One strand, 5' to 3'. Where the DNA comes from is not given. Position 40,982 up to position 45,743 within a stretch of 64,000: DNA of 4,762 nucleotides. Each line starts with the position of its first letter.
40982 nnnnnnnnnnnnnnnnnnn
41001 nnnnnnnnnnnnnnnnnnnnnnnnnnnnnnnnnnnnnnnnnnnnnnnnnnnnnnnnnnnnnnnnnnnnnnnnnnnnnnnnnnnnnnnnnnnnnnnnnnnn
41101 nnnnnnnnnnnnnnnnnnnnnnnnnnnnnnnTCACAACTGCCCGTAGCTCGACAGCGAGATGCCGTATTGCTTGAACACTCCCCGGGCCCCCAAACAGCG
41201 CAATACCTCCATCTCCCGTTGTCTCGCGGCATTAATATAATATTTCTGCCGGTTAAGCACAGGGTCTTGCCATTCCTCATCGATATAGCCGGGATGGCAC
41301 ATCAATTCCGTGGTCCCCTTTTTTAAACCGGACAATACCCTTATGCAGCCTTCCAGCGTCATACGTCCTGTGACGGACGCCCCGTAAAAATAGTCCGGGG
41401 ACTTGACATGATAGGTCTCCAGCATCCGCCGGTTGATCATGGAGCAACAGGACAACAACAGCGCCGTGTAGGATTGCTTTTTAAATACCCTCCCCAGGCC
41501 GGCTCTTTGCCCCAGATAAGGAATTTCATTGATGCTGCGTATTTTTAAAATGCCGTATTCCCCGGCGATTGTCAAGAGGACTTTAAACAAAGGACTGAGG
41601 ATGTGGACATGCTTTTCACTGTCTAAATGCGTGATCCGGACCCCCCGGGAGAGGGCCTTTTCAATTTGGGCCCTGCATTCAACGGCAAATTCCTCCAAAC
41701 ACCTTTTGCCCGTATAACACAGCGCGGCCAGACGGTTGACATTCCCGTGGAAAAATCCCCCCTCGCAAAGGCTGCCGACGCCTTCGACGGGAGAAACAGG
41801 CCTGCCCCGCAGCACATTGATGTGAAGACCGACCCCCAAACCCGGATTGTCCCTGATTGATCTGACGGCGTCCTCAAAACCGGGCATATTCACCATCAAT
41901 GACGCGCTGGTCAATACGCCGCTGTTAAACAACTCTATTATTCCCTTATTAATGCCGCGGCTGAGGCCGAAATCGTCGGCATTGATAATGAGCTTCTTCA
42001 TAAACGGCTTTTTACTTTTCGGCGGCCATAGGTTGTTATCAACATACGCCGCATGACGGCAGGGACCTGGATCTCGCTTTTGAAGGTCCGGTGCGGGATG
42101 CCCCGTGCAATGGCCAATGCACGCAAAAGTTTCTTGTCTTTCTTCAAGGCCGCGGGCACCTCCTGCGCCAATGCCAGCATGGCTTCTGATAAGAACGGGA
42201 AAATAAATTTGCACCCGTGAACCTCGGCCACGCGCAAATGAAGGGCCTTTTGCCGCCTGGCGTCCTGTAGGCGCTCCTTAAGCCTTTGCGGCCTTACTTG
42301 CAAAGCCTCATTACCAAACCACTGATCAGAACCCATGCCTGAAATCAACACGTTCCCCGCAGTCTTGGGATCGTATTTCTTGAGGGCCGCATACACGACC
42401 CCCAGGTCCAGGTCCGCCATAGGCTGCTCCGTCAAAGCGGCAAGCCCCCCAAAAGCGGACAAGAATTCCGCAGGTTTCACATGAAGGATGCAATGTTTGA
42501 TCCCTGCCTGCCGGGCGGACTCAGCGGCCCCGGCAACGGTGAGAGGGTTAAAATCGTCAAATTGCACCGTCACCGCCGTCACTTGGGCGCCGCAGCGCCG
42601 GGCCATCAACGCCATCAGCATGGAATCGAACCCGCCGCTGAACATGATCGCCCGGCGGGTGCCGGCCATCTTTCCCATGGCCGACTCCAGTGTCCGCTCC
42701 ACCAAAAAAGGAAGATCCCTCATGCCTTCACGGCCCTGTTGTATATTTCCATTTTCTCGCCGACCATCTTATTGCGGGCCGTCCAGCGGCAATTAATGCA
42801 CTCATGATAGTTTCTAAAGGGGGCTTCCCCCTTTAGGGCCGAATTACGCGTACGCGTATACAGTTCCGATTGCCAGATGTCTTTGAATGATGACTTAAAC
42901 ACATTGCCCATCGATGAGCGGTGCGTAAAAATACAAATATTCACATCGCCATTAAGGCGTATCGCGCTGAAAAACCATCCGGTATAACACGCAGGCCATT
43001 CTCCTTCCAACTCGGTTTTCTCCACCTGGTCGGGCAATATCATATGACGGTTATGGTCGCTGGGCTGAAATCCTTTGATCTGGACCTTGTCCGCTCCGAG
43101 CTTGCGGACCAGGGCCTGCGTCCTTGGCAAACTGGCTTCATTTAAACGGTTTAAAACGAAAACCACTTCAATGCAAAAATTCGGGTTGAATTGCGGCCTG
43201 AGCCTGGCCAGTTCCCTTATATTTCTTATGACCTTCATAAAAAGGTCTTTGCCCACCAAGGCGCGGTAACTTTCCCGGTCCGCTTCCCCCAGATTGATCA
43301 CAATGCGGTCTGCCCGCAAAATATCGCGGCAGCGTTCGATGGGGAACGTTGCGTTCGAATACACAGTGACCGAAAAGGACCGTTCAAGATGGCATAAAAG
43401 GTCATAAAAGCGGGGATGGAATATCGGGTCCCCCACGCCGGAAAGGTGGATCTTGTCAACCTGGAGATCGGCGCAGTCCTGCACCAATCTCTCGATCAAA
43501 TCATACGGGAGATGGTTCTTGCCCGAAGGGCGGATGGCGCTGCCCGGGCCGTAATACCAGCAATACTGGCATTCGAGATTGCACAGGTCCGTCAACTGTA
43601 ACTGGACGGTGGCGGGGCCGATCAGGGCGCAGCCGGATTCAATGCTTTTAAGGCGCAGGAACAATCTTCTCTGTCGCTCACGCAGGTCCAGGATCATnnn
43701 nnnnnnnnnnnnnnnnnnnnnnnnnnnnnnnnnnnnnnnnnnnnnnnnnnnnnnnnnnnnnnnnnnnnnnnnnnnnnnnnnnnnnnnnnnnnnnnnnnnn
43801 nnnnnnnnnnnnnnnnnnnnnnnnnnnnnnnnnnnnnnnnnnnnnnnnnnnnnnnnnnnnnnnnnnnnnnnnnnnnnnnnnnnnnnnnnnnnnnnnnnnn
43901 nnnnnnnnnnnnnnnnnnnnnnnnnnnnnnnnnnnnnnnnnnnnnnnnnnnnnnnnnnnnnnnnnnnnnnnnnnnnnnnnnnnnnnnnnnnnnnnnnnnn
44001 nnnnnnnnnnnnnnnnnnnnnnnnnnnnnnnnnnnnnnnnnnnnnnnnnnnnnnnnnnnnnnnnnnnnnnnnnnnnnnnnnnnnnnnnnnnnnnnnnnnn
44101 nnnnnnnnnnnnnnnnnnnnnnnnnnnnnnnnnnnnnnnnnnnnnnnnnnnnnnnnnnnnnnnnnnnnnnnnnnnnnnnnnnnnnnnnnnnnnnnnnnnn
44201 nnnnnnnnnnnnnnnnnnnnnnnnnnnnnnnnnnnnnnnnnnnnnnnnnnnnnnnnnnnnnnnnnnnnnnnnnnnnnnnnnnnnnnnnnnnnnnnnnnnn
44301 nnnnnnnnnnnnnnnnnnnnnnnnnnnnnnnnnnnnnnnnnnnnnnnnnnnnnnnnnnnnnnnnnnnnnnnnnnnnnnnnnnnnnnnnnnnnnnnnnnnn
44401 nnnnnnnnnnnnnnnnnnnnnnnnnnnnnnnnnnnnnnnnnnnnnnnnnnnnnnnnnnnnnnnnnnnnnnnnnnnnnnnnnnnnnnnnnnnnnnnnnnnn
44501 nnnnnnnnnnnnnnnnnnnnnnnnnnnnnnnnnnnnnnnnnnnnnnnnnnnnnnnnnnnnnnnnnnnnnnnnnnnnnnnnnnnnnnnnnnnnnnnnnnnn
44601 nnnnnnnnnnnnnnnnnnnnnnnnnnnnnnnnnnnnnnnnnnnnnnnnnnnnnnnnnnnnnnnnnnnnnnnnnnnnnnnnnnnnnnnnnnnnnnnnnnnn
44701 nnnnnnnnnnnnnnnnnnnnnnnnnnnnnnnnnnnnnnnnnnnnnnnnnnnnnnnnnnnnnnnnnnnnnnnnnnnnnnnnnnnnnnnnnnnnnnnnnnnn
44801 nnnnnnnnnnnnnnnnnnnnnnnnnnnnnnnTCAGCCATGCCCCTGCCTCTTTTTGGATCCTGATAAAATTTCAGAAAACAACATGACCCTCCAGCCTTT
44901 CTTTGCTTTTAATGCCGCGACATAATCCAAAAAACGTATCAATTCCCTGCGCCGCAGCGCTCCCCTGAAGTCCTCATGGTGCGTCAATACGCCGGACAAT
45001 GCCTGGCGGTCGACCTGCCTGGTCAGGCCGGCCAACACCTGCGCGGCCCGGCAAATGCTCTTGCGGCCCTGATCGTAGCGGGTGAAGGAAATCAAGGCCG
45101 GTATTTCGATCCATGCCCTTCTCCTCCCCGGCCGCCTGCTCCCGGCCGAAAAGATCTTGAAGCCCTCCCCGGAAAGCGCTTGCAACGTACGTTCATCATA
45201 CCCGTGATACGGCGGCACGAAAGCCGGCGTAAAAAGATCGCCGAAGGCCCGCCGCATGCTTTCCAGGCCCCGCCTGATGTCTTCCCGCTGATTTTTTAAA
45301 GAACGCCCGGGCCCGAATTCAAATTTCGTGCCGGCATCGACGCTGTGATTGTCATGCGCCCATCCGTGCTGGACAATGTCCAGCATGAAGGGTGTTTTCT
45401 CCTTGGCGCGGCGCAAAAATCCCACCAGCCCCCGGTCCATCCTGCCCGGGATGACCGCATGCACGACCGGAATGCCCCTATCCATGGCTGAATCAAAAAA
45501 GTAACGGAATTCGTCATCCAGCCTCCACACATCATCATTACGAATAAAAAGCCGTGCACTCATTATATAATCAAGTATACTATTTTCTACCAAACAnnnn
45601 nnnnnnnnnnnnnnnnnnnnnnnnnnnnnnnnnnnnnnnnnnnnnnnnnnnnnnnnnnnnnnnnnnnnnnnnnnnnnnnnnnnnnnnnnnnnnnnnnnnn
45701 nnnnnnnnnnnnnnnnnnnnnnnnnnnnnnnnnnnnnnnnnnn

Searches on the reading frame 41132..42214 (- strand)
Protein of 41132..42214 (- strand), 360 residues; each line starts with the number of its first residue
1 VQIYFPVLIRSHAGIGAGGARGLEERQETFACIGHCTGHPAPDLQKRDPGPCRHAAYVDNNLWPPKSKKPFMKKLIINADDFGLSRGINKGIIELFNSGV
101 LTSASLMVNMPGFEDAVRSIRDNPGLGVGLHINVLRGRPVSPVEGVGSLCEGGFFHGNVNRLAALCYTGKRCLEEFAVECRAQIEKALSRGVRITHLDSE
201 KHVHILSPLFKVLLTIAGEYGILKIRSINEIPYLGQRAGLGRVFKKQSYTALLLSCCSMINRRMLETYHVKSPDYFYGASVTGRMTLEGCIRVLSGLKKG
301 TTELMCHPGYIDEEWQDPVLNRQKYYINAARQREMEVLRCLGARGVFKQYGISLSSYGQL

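Call 29: search_protein_families(library=ncbifam, proteins=[window:41132-42214:-], max_evalue=0.001)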
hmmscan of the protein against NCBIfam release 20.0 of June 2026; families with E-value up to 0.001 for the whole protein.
window:41132-42214:- (360 aa): 3 families
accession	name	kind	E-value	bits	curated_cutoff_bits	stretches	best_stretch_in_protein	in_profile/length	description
TIGR03473.1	HpnK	hypoth_equivalog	5.2e-50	170.3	232.6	1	72-356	1-277/283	hopanoid biosynthesis-associated protein HpnK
NF002559.0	PRK02134.1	equivalog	3.5e-44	151.2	227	1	72-358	2-247/249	chitin disaccharide deacetylase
NF052308.1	CarbhyDeactlThm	equivalog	5.4e-07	29.2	400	1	74-226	13-153/265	carbohydrate deacetylase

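Call 45: search_protein_families(library=pfam, proteins=[window:41132-42214:-], max_evalue=0.01)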
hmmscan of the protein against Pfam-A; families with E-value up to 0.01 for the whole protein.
window:41132-42214:- (360 aa): 1 family
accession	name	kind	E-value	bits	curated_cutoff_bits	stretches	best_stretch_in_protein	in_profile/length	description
PF04794.17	YdjC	-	1.3e-61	209.2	29.7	1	74-339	1-256/266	YdjC-like protein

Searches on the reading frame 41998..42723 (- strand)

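Call 29: search_protein_families(library=ncbifam, proteins=[window:41998-42723:-], max_evalue=0.001)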
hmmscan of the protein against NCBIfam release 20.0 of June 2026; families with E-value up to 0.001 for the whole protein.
window:41998-42723:- (241 aa): 7 families
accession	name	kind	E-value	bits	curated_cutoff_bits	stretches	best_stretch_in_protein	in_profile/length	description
TIGR01536.1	asn_synth_AEB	equivalog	1.4e-12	47.4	267.1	1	12-137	241-369/517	asparagine synthase (glutamine-hydrolyzing)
TIGR00268.2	TIGR00268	equivalog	2.5e-07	30.2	150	1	12-83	6-77/259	ATP-dependent sacrificial sulfur transferase LarE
NF011155.0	PRK14561.1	equivalog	3.9e-06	26.7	207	1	25-83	4-59/195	hypothetical protein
TIGR00364.1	TIGR00364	equivalog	2.5e-05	23.9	150.3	1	26-92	3-66/201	7-cyano-7-deazaguanine synthase QueC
TIGR03108.1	eps_aminotran_1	hypoth_equivalog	2.7e-05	23.1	816.9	1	27-160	264-391/628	XrtA/PEP-CTERM system amidotransferase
NF033561.1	macrolact_Ik_Al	subfamily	0.0004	19.1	300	1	23-142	213-337/561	albusnodin/ikarugamycin family macrolactam cyclase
TIGR03104.1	trio_amidotrans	equivalog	0.00085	17.7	570.1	0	19-137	258-378/589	N-acetylglutaminylglutamine amidotransferase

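Call 45: search_protein_families(library=pfam, proteins=[window:41998-42723:-], max_evalue=0.01)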
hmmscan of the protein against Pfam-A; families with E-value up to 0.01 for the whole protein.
window:41998-42723:- (241 aa): 3 families
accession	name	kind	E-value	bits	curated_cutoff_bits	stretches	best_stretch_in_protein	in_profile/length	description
PF00733.27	Asn_synthase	-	9.8e-16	58.8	21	1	19-151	15-147/354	Asparagine synthase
PF06508.19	QueC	-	2e-06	27.9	22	1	26-99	4-74/210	Queuosine biosynthesis protein QueC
PF24167.1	DUF7411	-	5.5e-06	26.5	28.7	1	25-83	4-59/194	Family of unknown function (DUF7411)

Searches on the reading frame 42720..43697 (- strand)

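Call 29: search_protein_families(library=ncbifam, proteins=[window:42720-43697:-], max_evalue=0.001)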
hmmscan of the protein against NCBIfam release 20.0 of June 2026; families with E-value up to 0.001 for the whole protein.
window:42720-43697:- (325 aa): 32 families (the best 25 are shown)
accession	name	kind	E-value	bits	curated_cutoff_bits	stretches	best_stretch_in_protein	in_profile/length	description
TIGR04317.1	W_rSAM_matur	equivalog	3.4e-28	98.8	380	1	31-233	6-209/349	tungsten cofactor oxidoreductase radical SAM maturase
NF050035.1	rSAM_WgK_link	exception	6e-14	51.8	650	1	28-205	8-179/367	radical SAM/SPASM peptide maturase WgkB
TIGR02668.1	moaA_archaeal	equivalog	1.6e-13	50.4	325.25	1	31-215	12-191/303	GTP 3',8-cyclase MoaA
TIGR04311.1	rSAM_Geo_metal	subfamily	2.1e-13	50.1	400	1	28-212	2-189/423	radical SAM/SPASM family putative metalloenzyme maturase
TIGR04321.1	spiroSPASM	subfamily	6.2e-13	48.2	250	1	27-169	229-382/510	spiro-SPASM protein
NF001199.0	PRK00164.2-1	equivalog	1.5e-12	47.3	231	1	31-165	14-147/308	GTP 3',8-cyclase MoaA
TIGR04251.1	SCM_rSAM_ScmF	equivalog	4e-11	42.9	400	1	31-219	6-191/353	SynChlorMet cassette radical SAM/SPASM protein ScmF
TIGR03962.1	mycofact_rSAM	equivalog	6e-11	42.1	265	1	26-216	9-191/339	mycofactocin radical SAM maturase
TIGR04054.1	rSAM_NirJ1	equivalog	6.5e-11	41.5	650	1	27-122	35-125/387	putative heme d1 biosynthesis radical SAM protein NirJ1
NF033640.1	N_Twi_rSAM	subfamily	1.6e-10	40.7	170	1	237-307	5-73/398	twitch domain-containing radical SAM protein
TIGR02666.1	moaA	equivalog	1.8e-10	40.3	284.05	1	32-166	13-153/336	GTP 3',8-cyclase MoaA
TIGR04340.1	rSAM_ACGX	hypoth_equivalog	8.3e-09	35.1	400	1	31-106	5-81/341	radical SAM/SPASM domain protein, ACGX system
TIGR04545.1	rSAM_ahbD_hemeb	equivalog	1.4e-08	34.6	500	0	235-316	247-329/339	heme b synthase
TIGR04250.1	SCM_rSAM_ScmE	equivalog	6.4e-08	31.9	400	1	28-165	2-139/358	SynChlorMet cassette radical SAM/SPASM protein ScmE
TIGR04055.1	rSAM_NirJ2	equivalog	1.3e-07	31.4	500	1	236-311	235-316/326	putative heme d1 biosynthesis radical SAM protein NirJ2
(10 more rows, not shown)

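Call 98: search_protein_families(library=pfam, proteins=[window:42720-43697:-], max_evalue=0.001)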
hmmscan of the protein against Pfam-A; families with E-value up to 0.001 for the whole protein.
window:42720-43697:- (325 aa): 2 families
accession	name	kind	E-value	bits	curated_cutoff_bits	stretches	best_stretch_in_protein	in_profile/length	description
PF04055.27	Radical_SAM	-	1e-12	49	29.5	1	35-166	3-139/166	Radical SAM superfamily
PF13186.11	SPASM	-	3.2e-11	43.8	21.5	1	237-303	1-66/67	Iron-sulfur cluster-binding domain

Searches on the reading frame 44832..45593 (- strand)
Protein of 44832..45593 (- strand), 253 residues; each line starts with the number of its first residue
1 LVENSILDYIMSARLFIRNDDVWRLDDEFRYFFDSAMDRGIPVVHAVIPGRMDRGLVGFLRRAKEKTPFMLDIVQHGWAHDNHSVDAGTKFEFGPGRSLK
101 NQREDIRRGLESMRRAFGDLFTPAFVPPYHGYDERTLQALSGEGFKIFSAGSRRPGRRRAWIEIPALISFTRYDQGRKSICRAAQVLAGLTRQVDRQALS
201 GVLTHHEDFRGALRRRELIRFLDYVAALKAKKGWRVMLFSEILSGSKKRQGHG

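Call 29: search_protein_families(library=ncbifam, proteins=[window:44832-45593:-], max_evalue=0.001)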
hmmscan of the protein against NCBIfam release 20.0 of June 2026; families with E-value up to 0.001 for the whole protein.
window:44832-45593:- (253 aa): 0 families

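Call 45: search_protein_families(library=pfam, proteins=[window:44832-45593:-], max_evalue=0.01)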
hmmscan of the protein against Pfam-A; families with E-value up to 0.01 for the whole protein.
window:44832-45593:- (253 aa): 2 families
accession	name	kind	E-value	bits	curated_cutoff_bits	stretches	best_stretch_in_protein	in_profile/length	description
PF10096.14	DUF2334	-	1.7e-12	47.8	26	1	15-151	2-146/203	Uncharacterized protein conserved in bacteria (DUF2334)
PF01522.26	Polysacc_deac_1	-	8.9e-05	22.9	23.1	1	72-146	60-122/124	Polysaccharide deacetylase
